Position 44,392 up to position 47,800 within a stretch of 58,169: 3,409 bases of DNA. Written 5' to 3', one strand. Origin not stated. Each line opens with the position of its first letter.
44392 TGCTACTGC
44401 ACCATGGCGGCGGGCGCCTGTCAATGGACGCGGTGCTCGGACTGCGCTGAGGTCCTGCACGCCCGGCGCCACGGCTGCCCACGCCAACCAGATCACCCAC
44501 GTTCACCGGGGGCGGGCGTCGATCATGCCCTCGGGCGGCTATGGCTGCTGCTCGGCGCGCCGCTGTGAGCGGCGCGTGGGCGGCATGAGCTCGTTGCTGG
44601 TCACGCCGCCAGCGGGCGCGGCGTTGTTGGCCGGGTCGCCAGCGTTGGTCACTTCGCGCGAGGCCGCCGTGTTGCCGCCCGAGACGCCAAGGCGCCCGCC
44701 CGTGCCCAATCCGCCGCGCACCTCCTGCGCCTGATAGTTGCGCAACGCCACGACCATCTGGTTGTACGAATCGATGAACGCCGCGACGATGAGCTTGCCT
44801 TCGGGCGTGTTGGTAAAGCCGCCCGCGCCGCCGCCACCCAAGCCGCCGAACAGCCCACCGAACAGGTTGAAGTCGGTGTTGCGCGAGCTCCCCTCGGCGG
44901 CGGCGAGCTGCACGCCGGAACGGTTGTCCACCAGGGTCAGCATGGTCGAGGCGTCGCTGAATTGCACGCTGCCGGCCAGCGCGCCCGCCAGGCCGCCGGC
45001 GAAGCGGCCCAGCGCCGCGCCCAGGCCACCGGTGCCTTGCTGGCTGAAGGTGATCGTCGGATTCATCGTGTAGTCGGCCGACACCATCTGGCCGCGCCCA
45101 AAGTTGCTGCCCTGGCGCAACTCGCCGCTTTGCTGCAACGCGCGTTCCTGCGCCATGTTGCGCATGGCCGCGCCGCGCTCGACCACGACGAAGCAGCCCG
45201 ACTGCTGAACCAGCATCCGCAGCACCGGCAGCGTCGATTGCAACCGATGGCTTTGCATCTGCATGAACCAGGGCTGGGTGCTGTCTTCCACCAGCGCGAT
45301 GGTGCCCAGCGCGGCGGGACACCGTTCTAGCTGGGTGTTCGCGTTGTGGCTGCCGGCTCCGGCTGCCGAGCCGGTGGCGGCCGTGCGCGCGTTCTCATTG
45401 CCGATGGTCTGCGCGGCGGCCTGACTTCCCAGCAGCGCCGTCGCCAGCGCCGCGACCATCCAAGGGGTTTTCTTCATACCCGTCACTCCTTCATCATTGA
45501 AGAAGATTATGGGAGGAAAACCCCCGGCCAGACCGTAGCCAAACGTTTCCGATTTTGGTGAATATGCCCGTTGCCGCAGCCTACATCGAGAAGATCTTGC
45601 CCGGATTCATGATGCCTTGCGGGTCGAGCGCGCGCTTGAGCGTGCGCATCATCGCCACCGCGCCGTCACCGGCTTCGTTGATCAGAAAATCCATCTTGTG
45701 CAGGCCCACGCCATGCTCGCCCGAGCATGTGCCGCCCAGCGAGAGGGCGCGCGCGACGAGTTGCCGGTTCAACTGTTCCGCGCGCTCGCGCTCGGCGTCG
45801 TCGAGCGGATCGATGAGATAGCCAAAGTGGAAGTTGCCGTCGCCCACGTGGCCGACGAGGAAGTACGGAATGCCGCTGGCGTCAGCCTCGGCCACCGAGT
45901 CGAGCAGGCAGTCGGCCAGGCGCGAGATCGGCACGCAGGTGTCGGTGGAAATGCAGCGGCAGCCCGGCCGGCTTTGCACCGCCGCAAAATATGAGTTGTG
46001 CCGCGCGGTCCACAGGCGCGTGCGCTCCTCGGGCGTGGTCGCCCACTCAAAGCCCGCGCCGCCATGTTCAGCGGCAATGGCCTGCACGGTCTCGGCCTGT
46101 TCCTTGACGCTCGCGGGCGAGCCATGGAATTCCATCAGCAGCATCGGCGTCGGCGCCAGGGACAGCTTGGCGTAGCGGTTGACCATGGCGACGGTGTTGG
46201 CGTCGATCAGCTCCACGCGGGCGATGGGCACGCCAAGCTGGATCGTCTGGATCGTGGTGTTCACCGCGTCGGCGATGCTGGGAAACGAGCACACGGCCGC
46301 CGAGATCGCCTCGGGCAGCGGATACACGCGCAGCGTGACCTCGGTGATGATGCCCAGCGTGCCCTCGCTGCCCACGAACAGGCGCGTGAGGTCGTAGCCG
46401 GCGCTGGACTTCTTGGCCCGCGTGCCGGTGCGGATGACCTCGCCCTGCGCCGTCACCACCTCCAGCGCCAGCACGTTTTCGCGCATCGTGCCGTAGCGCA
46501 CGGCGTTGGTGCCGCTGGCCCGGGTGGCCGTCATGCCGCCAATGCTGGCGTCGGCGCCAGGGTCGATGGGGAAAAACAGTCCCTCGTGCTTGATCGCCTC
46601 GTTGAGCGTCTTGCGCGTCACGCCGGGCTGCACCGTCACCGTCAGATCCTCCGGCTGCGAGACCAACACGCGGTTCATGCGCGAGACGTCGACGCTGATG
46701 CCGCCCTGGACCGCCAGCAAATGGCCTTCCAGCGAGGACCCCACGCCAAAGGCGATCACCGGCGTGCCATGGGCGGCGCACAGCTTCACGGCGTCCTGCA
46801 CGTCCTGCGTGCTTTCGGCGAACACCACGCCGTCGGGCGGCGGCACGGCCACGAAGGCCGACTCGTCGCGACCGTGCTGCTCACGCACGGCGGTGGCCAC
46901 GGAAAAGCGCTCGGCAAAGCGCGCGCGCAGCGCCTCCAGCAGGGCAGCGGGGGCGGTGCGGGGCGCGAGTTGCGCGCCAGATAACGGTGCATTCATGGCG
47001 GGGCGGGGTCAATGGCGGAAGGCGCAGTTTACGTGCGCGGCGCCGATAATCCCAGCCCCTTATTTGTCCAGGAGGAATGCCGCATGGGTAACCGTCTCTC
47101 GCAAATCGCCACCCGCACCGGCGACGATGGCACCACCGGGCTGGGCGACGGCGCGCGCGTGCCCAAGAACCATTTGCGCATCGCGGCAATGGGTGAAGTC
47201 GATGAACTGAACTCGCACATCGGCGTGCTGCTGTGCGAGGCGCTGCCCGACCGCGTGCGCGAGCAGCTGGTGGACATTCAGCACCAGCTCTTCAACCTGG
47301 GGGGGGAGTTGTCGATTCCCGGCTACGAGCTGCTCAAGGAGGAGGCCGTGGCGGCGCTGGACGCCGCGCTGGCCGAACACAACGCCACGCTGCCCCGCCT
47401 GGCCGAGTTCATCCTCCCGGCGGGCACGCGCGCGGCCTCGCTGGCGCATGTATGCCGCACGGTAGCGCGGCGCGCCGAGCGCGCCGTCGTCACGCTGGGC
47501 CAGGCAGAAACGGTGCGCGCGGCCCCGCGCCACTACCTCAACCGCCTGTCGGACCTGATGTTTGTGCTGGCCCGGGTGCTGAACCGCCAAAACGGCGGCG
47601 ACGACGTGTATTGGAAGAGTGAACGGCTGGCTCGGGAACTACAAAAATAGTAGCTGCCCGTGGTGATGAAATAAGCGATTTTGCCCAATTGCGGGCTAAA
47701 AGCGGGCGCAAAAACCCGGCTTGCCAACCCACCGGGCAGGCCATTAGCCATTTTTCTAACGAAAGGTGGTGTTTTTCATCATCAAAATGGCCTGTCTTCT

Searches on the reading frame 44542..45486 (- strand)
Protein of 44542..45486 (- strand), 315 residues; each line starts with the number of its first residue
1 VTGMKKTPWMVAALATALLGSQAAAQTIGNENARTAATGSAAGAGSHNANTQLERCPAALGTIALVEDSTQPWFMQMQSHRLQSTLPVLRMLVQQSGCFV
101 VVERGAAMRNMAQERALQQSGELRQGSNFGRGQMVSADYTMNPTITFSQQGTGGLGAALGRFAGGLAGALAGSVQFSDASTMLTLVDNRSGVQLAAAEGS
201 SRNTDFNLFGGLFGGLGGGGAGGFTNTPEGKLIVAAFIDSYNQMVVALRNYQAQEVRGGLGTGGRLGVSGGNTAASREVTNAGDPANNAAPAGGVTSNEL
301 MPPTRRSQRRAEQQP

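Call 3: search_protein_families(library=pfam, proteins=[window:44542-45486:-], max_evalue=0.01)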
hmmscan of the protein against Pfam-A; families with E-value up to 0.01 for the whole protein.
seq(315 aa): 2 families
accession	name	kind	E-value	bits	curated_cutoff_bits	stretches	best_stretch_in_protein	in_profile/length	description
PF03783.19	CsgG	-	1.8e-07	31.1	20.8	1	91-253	46-206/210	Curli production assembly/transport component CsgG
PF13036.11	LpoB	-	0.00039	20.8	22.3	1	94-146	59-111/147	Peptidoglycan-synthase activator LpoB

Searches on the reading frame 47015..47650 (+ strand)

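Call 39: search_protein_families(library=pfam, proteins=[window:47015-47650:+], max_evalue=0.0001)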
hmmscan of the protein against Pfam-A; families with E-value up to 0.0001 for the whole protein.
window:47015-47650:+ (211 aa): 1 family
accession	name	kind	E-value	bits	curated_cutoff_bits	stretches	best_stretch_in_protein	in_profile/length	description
PF01923.23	Cob_adeno_trans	-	4.1e-55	186.9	24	1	31-189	1-171/171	Cobalamin adenosyltransferase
